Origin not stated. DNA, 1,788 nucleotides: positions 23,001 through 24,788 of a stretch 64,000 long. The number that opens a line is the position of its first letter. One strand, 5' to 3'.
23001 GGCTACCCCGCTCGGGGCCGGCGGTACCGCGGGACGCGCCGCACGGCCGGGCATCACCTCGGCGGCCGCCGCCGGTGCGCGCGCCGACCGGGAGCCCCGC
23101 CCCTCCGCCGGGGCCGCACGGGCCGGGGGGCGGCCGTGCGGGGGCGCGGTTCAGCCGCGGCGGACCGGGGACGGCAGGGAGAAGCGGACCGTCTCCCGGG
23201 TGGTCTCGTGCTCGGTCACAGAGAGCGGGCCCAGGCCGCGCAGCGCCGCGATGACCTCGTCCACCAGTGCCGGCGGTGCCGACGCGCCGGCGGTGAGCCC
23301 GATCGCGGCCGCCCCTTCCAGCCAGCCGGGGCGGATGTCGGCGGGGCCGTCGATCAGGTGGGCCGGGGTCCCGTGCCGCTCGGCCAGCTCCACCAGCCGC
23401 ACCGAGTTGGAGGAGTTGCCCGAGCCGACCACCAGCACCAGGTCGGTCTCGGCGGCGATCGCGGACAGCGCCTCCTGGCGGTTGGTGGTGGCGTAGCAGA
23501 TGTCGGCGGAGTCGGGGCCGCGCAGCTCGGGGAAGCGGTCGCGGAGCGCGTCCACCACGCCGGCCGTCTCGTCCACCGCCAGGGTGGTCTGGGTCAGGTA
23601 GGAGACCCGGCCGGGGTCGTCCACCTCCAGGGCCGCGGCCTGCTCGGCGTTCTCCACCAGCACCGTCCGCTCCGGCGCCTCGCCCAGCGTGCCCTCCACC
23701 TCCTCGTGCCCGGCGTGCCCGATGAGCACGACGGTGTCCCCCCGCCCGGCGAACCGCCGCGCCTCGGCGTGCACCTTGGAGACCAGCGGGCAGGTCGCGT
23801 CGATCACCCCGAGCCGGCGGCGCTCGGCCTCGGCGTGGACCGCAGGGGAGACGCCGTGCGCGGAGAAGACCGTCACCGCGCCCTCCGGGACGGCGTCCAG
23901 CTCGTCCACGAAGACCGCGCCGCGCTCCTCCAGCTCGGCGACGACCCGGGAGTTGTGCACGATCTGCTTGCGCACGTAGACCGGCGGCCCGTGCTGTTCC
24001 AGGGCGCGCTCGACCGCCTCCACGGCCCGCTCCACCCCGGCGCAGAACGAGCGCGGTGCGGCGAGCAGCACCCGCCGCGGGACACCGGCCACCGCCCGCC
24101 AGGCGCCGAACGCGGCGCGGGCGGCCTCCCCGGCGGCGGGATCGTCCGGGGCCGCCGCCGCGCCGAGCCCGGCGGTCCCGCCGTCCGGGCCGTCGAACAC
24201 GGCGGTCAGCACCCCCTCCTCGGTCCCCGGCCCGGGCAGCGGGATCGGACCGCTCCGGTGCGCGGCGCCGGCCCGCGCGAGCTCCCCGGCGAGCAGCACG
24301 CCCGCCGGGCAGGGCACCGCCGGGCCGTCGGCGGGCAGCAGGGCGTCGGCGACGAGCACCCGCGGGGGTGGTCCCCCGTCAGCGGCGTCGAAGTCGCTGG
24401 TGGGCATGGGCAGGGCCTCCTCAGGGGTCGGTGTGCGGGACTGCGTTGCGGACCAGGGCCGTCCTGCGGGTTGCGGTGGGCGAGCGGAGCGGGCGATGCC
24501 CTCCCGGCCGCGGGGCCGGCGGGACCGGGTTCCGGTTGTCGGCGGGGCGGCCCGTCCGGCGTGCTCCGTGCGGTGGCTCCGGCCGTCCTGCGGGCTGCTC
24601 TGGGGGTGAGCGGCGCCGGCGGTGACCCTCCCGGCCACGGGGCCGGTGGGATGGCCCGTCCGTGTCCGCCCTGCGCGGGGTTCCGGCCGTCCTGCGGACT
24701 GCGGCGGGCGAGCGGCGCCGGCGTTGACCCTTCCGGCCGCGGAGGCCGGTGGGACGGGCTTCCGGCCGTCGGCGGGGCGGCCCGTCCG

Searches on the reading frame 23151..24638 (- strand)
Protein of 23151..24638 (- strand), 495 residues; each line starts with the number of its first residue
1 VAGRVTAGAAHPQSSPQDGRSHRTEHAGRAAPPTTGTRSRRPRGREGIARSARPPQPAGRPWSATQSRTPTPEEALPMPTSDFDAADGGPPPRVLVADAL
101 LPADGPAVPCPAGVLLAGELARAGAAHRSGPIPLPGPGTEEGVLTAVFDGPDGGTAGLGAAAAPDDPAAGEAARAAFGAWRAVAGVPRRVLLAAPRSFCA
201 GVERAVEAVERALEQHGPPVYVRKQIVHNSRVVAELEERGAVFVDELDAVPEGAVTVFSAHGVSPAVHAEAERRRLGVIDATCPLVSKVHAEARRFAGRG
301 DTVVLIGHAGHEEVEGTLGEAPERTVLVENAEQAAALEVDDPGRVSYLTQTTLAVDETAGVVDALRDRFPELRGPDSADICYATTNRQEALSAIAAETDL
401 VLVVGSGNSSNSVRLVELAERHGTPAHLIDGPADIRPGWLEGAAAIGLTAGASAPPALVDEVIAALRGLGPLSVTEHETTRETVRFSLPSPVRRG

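Call 6: search_protein_families(library=pfam, proteins=[window:23151-24638:-])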
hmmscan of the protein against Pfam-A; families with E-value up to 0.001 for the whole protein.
window:23151-24638:- (495 aa): 1 family
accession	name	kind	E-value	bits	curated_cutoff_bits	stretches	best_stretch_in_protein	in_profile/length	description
PF02401.23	LYTB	-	4.6e-92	308.5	24.5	1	190-466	1-266/267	LytB protein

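Call 11: find_homologous_proteins(query=window:23154-24407:-)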
Query window:23154-24407:- (418 aa): 8000 proteins with E <= 0.001 among 8000 candidates; the best 120 are listed.
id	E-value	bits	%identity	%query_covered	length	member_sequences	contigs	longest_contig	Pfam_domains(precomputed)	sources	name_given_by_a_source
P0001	2.2e-249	846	95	100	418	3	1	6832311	PF02401.24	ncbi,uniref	ncbi:4-hydroxy-3-methylbut-2-enyl diphosphate reductase [Nocardiopsis sp. CNT-189]|uniref:4-hydroxy-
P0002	3.6e-233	792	91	100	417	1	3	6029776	PF02401.24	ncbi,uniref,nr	ncbi:4-hydroxy-3-methylbut-2-enyl diphosphate reductase [Nocardiopsis composta]|uniref:4-hydroxy-3-m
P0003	9.0e-181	620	75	96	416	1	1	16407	PF02401.24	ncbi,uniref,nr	ncbi:4-hydroxy-3-methylbut-2-enyl diphosphate reductase [Nocardiopsis sp. RSe5-2]|uniref:4-hydroxy-3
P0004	1.9e-177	609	73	96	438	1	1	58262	PF02401.24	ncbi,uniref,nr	ncbi:4-hydroxy-3-methylbut-2-enyl diphosphate reductase [Nocardiopsis suaedae]|uniref:4-hydroxy-3-me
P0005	2.5e-177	608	73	96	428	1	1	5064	PF02401.24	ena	-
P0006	5.8e-176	604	75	97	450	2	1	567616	PF02401.24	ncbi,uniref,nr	ncbi:4-hydroxy-3-methylbut-2-enyl diphosphate reductase [Nocardiopsis baichengensis]|uniref:4-hydrox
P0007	2.5e-165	569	71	96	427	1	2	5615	PF02401.24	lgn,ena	-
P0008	1.4e-164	566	71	96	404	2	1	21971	PF02401.24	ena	-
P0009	7.5e-163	561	69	96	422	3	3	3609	PF02401.24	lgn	-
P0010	3.2e-160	552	70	95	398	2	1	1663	PF02401.24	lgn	-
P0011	7.7e-160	551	69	96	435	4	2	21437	PF02401.24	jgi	jgi:(E)-4-hydroxy-3-methyl-but-2-enyl pyrophosphate reductase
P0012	1.9e-159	549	69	96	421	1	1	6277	PF02401.24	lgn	-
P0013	2.1e-159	549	67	99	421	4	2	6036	PF02401.24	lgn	-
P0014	2.6e-159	549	69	96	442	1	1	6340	PF02401.24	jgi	jgi:4-hydroxy-3-methylbut-2-enyl diphosphate reductase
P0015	3.5e-159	548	68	96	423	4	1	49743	PF02401.24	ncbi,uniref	ncbi:4-hydroxy-3-methylbut-2-enyl diphosphate reductase [Nocardiopsis algeriensis]|uniref:4-hydroxy-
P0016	1.1e-158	547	69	96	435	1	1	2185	PF02401.24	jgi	jgi:4-hydroxy-3-methylbut-2-enyl diphosphate reductase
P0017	1.3e-158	547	69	96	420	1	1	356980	PF02401.24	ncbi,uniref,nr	ncbi:hypothetical protein Misp01_41770 [Microtetraspora sp. NBRC 13810]|uniref:4-hydroxy-3-methylbut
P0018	2.1e-158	546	71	96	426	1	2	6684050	PF02401.24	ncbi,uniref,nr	ncbi:4-hydroxy-3-methylbut-2-enyl diphosphate reductase [Spinactinospora alkalitolerans]|uniref:4-hy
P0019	4.7e-158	545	67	99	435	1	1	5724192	PF02401.24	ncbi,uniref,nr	ncbi:4-hydroxy-3-methylbut-2-enyl diphosphate reductase [Streptomonospora litoralis]|uniref:4-hydrox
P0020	6.9e-158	544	69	96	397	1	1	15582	PF02401.24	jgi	jgi:4-hydroxy-3-methylbut-2-enyl diphosphate reductase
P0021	2.9e-157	542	70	96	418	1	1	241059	PF02401.24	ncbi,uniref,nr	ncbi:4-hydroxy-3-methylbut-2-enyl diphosphate reductase [Solihabitans fulvus]|uniref:4-hydroxy-3-met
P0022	6.3e-157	541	69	97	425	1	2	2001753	PF02401.24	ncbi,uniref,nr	ncbi:hypothetical protein GCM10027445_68170 [Amycolatopsis endophytica]|uniref:4-hydroxy-3-methylbut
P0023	8.0e-157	541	68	97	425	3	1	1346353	PF02401.24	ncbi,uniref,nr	ncbi:4-hydroxy-3-methylbut-2-enyl diphosphate reductase [Amycolatopsis deserti]|uniref:4-hydroxy-3-m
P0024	1.5e-156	540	67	96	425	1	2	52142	PF02401.24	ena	-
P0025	1.5e-156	540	69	96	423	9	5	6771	PF02401.24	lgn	-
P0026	1.8e-156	539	66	99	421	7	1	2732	PF02401.24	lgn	-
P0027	2.0e-156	539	69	96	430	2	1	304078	PF02401.24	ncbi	ncbi:4-hydroxy-3-methylbut-2-enyl diphosphate reductase [Nocardiopsis sp. NPDC055551]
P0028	3.2e-156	539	68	96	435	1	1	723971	PF02401.24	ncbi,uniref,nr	ncbi:4-hydroxy-3-methylbut-2-enyl diphosphate reductase [Streptomonospora sp. PA3]|uniref:4-hydroxy-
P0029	4.0e-156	538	69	96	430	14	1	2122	PF02401.24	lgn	-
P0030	5.0e-156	538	68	96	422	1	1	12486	PF02401.24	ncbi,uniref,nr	ncbi:4-hydroxy-3-methylbut-2-enyl diphosphate reductase [Amycolatopsis acidicola]|uniref:4-hydroxy-3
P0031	5.2e-156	538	68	96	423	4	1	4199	PF02401.24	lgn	-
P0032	1.1e-155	537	83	73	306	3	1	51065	PF02401.24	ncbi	ncbi:4-hydroxy-3-methylbut-2-enyl diphosphate reductase [Nocardiopsis chromatogenes]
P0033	1.1e-155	537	67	98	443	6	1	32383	PF02401.24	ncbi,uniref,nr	ncbi:4-hydroxy-3-methylbut-2-enyl diphosphate reductase [Streptomonospora nanhaiensis]|uniref:4-hydr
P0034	3.4e-155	535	68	96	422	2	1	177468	PF02401.24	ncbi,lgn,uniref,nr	ncbi:4-hydroxy-3-methylbut-2-enyl diphosphate reductase [Amycolatopsis sp.]|uniref:4-hydroxy-3-methy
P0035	3.7e-155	535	68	97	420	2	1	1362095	PF02401.24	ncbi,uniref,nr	ncbi:4-hydroxy-3-methylbut-2-enyl diphosphate reductase [Prauserella sp. ASG 168]|uniref:4-hydroxy-3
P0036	5.4e-155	535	68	96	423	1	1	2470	PF02401.24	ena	-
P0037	1.2e-154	534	67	96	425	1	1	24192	PF02401.24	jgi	jgi:4-hydroxy-3-methylbut-2-enyl diphosphate reductase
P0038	1.7e-154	533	67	97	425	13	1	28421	PF02401.24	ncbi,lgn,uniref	ncbi:4-hydroxy-3-methylbut-2-enyl diphosphate reductase [Amycolatopsis sp. NPDC006131]|uniref:4-hydr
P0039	1.9e-154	533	66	98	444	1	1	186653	PF02401.24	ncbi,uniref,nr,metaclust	ncbi:hypothetical protein LP52_01725 [Streptomonospora alba]|uniref:4-hydroxy-3-methylbut-2-enyl dip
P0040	3.6e-154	532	68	96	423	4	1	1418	PF02401.24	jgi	jgi:4-hydroxy-3-methylbut-2-enyl diphosphate reductase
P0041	4.6e-154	532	67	98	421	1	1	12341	PF02401.24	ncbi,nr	ncbi:MAG TPA: 4-hydroxy-3-methylbut-2-enyl diphosphate reductase [Pseudonocardiaceae bacterium]|nr:4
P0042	8.1e-154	531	67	96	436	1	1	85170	PF02401.24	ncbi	ncbi:hypothetical protein GCM10027570_31260 [Streptomonospora sediminis]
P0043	9.2e-154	531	65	100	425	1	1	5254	PF02401.24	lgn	-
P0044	1.3e-153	530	66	96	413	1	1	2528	PF02401.24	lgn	-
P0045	1.8e-153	530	68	97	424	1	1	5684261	PF02401.24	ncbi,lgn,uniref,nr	ncbi:4-hydroxy-3-methylbut-2-enyl diphosphate reductase [Amycolatopsis viridis]|uniref:4-hydroxy-3-m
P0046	3.3e-153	529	67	98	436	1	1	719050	PF02401.24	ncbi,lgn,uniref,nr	ncbi:4-hydroxy-3-methylbut-2-enyl diphosphate reductase [Allonocardiopsis opalescens]|uniref:4-hydro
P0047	3.9e-153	529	68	97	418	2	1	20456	PF02401.24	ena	-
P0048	5.4e-153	528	66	96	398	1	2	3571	PF02401.24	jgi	jgi:4-hydroxy-3-methylbut-2-enyl diphosphate reductase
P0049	6.2e-153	528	68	96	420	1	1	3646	PF02401.24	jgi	jgi:4-hydroxy-3-methylbut-2-en-1-yl diphosphate reductase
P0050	6.5e-153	528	67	96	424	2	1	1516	PF02401.24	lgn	-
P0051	7.0e-153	528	67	97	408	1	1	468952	PF02401.24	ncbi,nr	ncbi:4-hydroxy-3-methylbut-2-enyl diphosphate reductase [Streptosporangium sp. KLBMP 9127]|nr:4-hydr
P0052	8.3e-153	527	65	96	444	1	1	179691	PF02401.24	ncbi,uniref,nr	ncbi:4-hydroxy-3-methylbut-2-enyl diphosphate reductase [Streptomonospora wellingtoniae]|uniref:4-hy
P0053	8.7e-153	527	67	96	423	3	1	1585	PF02401.24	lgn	-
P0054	1.3e-152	527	67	96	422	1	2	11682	PF02401.24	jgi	jgi:4-hydroxy-3-methylbut-2-enyl diphosphate reductase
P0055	2.6e-152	526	67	97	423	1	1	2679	PF02401.24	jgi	jgi:4-hydroxy-3-methylbut-2-enyl diphosphate reductase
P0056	2.9e-152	526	65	97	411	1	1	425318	PF02401.24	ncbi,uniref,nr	ncbi:4-hydroxy-3-methylbut-2-enyl diphosphate reductase [Actinokineospora sp. NBRC 105648]|uniref:4-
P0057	5.7e-152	525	68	96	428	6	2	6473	PF02401.24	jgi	jgi:4-hydroxy-3-methylbut-2-enyl diphosphate reductase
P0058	8.5e-152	524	66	99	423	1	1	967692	PF02401.24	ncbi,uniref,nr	ncbi:4-hydroxy-3-methylbut-2-enyl diphosphate reductase [Lipingzhangella halophila]|uniref:4-hydroxy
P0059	1.7e-151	523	65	97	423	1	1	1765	PF02401.24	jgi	jgi:4-hydroxy-3-methylbut-2-enyl diphosphate reductase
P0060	2.6e-151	522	67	96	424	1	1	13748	PF02401.24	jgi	jgi:4-hydroxy-3-methylbut-2-en-1-yl diphosphate reductase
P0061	3.6e-151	522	66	96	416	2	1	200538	PF02401.24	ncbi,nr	ncbi:4-hydroxy-3-methylbut-2-enyl diphosphate reductase [Phytoactinopolyspora halophila]|nr:4-hydrox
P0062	3.8e-151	522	69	96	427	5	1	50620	PF02401.24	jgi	jgi:4-hydroxy-3-methylbut-2-enyl diphosphate reductase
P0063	3.8e-151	522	67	96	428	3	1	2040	PF02401.24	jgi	jgi:4-hydroxy-3-methylbut-2-en-1-yl diphosphate reductase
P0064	4.1e-151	522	67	96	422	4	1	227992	PF02401.24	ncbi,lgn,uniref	ncbi:4-hydroxy-3-methylbut-2-enyl diphosphate reductase [Amycolatopsis sacchari]|uniref:4-hydroxy-3-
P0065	4.2e-151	522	66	96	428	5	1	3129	PF02401.24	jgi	-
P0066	5.0e-151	522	68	95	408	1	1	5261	PF02401.24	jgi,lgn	jgi:4-hydroxy-3-methylbut-2-enyl diphosphate reductase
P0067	5.2e-151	522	66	96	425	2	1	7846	PF02401.24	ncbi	-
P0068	5.9e-151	521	66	96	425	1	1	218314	PF02401.24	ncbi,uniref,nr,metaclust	ncbi:4-hydroxy-3-methylbut-2-enyl diphosphate reductase [Sinosporangium album]|uniref:4-hydroxy-3-me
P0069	1.5e-150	520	66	96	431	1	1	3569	PF02401.24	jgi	jgi:4-hydroxy-3-methylbut-2-en-1-yl diphosphate reductase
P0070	2.0e-150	520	67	97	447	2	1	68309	PF02401.24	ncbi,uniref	ncbi:hypothetical protein GCM10023224_43740 [Streptomonospora halophila]|uniref:4-hydroxy-3-methylbu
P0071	2.2e-150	519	64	98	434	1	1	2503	PF02401.24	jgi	jgi:4-hydroxy-3-methylbut-2-enyl diphosphate reductase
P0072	2.8e-150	519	65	96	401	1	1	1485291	PF02401.24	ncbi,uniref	ncbi:4-hydroxy-3-methylbut-2-enyl diphosphate reductase [Lentzea sp. NPDC051213]|uniref:4-hydroxy-3-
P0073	2.8e-150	519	79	74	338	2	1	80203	PF02401.24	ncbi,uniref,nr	ncbi:4-hydroxy-3-methylbut-2-enyl diphosphate reductase [Streptomonospora sp. S1-112]|uniref:4-hydro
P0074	4.3e-150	519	66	96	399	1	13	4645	PF02401.24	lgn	-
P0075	4.4e-150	518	65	96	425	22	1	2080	PF02401.24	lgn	-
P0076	5.5e-150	518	65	96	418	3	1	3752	PF02401.24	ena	-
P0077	8.2e-150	518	67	96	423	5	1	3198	PF02401.24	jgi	jgi:4-hydroxy-3-methylbut-2-enyl diphosphate reductase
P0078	8.5e-150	518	67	96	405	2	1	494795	PF02401.24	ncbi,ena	-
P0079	8.9e-150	517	67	96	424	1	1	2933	PF02401.24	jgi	jgi:4-hydroxy-3-methylbut-2-enyl diphosphate reductase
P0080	1.2e-149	517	68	97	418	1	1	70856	PF02401.24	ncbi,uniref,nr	ncbi:4-hydroxy-3-methylbut-2-enyl diphosphate reductase [Amycolatopsis sp. K13G38]|uniref:4-hydroxy-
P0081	1.9e-149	516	66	97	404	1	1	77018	PF02401.24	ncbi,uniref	ncbi:4-hydroxy-3-methylbut-2-enyl diphosphate reductase [Actinokineospora sp.]|uniref:4-hydroxy-3-me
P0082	2.2e-149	516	66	96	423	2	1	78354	PF02401.24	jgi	jgi:4-hydroxy-3-methylbut-2-enyl diphosphate reductase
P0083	3.5e-149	515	65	96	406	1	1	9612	PF02401.24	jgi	jgi:4-hydroxy-3-methylbut-2-enyl diphosphate reductase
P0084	5.5e-149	515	68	96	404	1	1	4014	PF02401.24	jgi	jgi:4-hydroxy-3-methylbut-2-enyl diphosphate reductase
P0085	6.1e-149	515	67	96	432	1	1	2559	PF02401.24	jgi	jgi:4-hydroxy-3-methylbut-2-enyl diphosphate reductase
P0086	6.8e-149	515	67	96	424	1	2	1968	PF02401.24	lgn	-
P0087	7.1e-149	514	65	97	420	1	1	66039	PF02401.24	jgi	jgi:4-hydroxy-3-methylbut-2-en-1-yl diphosphate reductase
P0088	7.9e-149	514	67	96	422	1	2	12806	PF02401.24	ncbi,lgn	ncbi:MAG: 4-hydroxy-3-methylbut-2-enyl diphosphate reductase [Egibacteraceae bacterium]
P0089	1.1e-148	514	65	97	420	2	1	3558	PF02401.24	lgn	-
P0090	1.4e-148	514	65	96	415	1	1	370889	PF02401.24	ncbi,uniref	ncbi:4-hydroxy-3-methylbut-2-enyl diphosphate reductase [Actinocrispum sp. NPDC049592]|uniref:4-hydr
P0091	1.6e-148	513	65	96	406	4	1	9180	PF02401.24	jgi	jgi:4-hydroxy-3-methylbut-2-en-1-yl diphosphate reductase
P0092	1.6e-148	513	67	95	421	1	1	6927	PF02401.24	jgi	jgi:4-hydroxy-3-methylbut-2-enyl diphosphate reductase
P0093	1.7e-148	513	65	96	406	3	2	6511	PF02401.24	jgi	jgi:4-hydroxy-3-methylbut-2-en-1-yl diphosphate reductase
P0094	1.9e-148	513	67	97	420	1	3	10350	PF02401.24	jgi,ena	-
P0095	2.0e-148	513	66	96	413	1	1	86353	PF02401.24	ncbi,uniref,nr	ncbi:4-hydroxy-3-methylbut-2-enyl diphosphate reductase [Spongiactinospora sp. TRM90649]|uniref:4-hy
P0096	2.5e-148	513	63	99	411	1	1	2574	PF02401.24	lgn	-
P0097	6.7e-148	511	66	96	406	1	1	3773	PF02401.24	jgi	jgi:4-hydroxy-3-methylbut-2-enyl diphosphate reductase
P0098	1.1e-147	511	65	98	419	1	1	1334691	PF02401.24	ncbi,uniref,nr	ncbi:4-hydroxy-3-methylbut-2-enyl diphosphate reductase [Rhizohabitans arisaemae]|uniref:4-hydroxy-3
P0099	1.2e-147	510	67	97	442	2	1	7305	PF02401.24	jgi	jgi:4-hydroxy-3-methylbut-2-enyl diphosphate reductase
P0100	1.3e-147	510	65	96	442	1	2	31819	PF02401.24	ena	-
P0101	1.3e-147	510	66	96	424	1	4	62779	PF02401.24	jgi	jgi:4-hydroxy-3-methylbut-2-enyl diphosphate reductase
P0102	2.3e-147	510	67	96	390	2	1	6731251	PF02401.24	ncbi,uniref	ncbi:4-hydroxy-3-methylbut-2-enyl diphosphate reductase [Actinokineospora sp. G85]|uniref:4-hydroxy-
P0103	2.7e-147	509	64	94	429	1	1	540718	PF02401.24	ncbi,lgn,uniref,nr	ncbi:4-hydroxy-3-methylbut-2-enyl diphosphate reductase [Actinokineospora iranica]|uniref:4-hydroxy-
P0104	2.8e-147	509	65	96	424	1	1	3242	PF02401.24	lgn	-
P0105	2.9e-147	509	65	96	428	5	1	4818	PF02401.24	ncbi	ncbi:MAG TPA: 4-hydroxy-3-methylbut-2-enyl diphosphate reductase [Phytomonospora sp.]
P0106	4.0e-147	509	67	96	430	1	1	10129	PF02401.24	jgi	jgi:(E)-4-hydroxy-3-methyl-but-2-enyl pyrophosphate reductase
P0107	4.2e-147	509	64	97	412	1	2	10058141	PF02401.24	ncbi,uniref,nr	ncbi:4-hydroxy-3-methylbut-2-enyl diphosphate reductase [Crossiella cryophila]|uniref:4-hydroxy-3-me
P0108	4.6e-147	509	66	98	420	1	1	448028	PF02401.24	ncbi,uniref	ncbi:4-hydroxy-3-methylbut-2-enyl diphosphate reductase [Nocardiopsis sediminis]|uniref:4-hydroxy-3-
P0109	4.7e-147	508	66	92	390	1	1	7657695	PF02401.24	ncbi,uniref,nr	ncbi:4-hydroxy-3-methylbut-2-enyl diphosphate reductase [Amycolatopsis aidingensis]|uniref:4-hydroxy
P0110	5.6e-147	508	66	95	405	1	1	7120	PF02401.24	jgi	jgi:4-hydroxy-3-methylbut-2-en-1-yl diphosphate reductase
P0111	6.0e-147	508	65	96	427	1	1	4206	PF02401.24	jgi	jgi:4-hydroxy-3-methylbut-2-enyl diphosphate reductase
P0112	7.9e-147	508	66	95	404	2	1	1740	PF02401.24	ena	-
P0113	8.8e-147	508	65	96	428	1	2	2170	PF02401.24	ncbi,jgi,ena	ncbi:MAG TPA: 4-hydroxy-3-methylbut-2-enyl diphosphate reductase [Pseudonocardiaceae bacterium]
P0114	9.8e-147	507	65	96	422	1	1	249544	PF02401.24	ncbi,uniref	ncbi:4-hydroxy-3-methylbut-2-enyl diphosphate reductase [Amycolatopsis pigmentata]|uniref:4-hydroxy-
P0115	1.2e-146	507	64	96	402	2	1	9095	PF02401.24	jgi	jgi:4-hydroxy-3-methylbut-2-enyl diphosphate reductase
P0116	1.2e-146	507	63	98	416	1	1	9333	PF02401.24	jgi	jgi:4-hydroxy-3-methylbut-2-en-1-yl diphosphate reductase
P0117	1.3e-146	507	65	96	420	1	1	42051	PF02401.24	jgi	jgi:4-hydroxy-3-methylbut-2-en-1-yl diphosphate reductase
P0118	1.6e-146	507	66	95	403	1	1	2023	PF02401.24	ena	-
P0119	2.3e-146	506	66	96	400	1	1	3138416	PF02401.24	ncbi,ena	-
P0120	3.0e-146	506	66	96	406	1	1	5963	PF02401.24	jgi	jgi:4-hydroxy-3-methylbut-2-en-1-yl diphosphate reductase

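Call 19: find_encoding_contigs(protein=P0019, flank=10000, max_places=2)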
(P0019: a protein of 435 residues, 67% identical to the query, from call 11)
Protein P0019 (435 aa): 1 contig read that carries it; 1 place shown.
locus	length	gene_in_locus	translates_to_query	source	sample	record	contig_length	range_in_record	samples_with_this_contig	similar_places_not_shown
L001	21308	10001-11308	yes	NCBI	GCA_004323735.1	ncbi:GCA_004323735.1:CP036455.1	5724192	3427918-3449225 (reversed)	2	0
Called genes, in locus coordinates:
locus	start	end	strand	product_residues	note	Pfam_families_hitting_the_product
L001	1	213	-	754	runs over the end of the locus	PF00553:CBM_2, PF18370:RGI_lyase, PF21348:RGL11_C, PF13517:FG-GAP_3 (faint)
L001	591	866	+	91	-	PF19949:DUF6411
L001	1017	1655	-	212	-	PF00156:Pribosyltran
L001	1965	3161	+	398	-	PF04107:GCS2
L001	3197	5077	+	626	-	PF00456:Transketolase_N, PF00676:E1_dh (weak), PF02779:Transket_pyr, PF02780:Transketolase_C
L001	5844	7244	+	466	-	PF00027:cNMP_binding, PF19307:SrpI-like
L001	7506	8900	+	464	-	PF00027:cNMP_binding, PF19307:SrpI-like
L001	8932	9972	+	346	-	PF00348:polyprenyl_synt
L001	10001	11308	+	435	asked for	PF02401:LYTB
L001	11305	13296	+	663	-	PF13292:DXP_synthase_N, PF02779:Transket_pyr, PF02780:Transketolase_C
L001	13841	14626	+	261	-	PF01022:HTH_5 (faint), PF08220:HTH_DeoR, PF17782:WHD_DprA (weak), PF00455:DeoRC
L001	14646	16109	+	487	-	PF02447:GntP_permease, PF03600:CitMHS, PF02447:GntP_permease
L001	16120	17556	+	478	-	PF07005:SBD_N, PF17042:NBD_C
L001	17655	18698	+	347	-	PF04166:PdxA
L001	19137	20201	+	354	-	-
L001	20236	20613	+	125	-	-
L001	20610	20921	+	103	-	-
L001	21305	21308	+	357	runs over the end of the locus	PF09925:DUF2157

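Call 20: find_encoding_contigs(protein=P0045, flank=10000, max_places=2)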
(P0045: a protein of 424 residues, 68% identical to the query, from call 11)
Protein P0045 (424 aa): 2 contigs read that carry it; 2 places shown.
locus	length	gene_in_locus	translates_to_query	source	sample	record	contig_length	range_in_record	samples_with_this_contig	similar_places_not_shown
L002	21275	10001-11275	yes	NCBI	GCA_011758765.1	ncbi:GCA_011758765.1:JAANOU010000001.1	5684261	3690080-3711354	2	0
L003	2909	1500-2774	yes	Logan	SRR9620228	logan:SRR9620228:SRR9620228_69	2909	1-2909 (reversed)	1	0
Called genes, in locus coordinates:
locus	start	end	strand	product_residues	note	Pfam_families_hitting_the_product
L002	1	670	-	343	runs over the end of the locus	PF08386:Abhydrolase_4 (faint), PF12146:Hydrolase_4, PF00561:Abhydrolase_1, PF00975:Thioesterase, PF12697:Abhydrolase_6, PF00756:Esterase (weak)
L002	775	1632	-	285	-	PF08450:SGL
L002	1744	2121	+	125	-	PF07366:SnoaL (weak), PF12680:SnoaL_2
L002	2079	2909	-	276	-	PF13489:Methyltransf_23, PF08241:Methyltransf_11, PF08242:Methyltransf_12, PF13649:Methyltransf_25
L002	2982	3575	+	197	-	PF00440:TetR_N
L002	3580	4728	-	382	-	PF21959:DUF6923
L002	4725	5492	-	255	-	PF14023:Bestrophin-like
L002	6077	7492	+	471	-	PF00027:cNMP_binding, PF19307:SrpI-like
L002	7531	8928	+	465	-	PF00027:cNMP_binding, PF19307:SrpI-like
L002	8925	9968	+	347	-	PF00348:polyprenyl_synt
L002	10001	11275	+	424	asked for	PF02401:LYTB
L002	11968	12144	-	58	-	-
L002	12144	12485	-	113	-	PF11338:DUF3140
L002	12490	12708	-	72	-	PF12277:DUF3618 (weak)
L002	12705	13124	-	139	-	-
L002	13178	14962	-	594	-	PF00115:COX1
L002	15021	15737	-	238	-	PF00149:Metallophos, PF12850:Metallophos_2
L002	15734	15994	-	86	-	PF04972:BON (weak)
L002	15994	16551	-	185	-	PF14907:NTP_transf_5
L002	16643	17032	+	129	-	PF13581:HATPase_c_2, PF02518:HATPase_c (weak)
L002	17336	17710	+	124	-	PF13466:STAS_2, PF01740:STAS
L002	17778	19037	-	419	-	PF03721:UDPG_MGDP_dh_N, PF00984:UDPG_MGDP_dh, PF03720:UDPG_MGDP_dh_C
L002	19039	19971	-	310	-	PF01075:Glyco_transf_9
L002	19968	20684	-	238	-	PF00106:adh_short, PF08659:KR, PF01370:Epimerase (weak), PF13561:adh_short_C2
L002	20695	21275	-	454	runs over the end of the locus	PF00294:PfkB, PF08543:Phos_pyr_kin (weak), PF01467:CTP_transf_like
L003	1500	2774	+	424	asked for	PF02401:LYTB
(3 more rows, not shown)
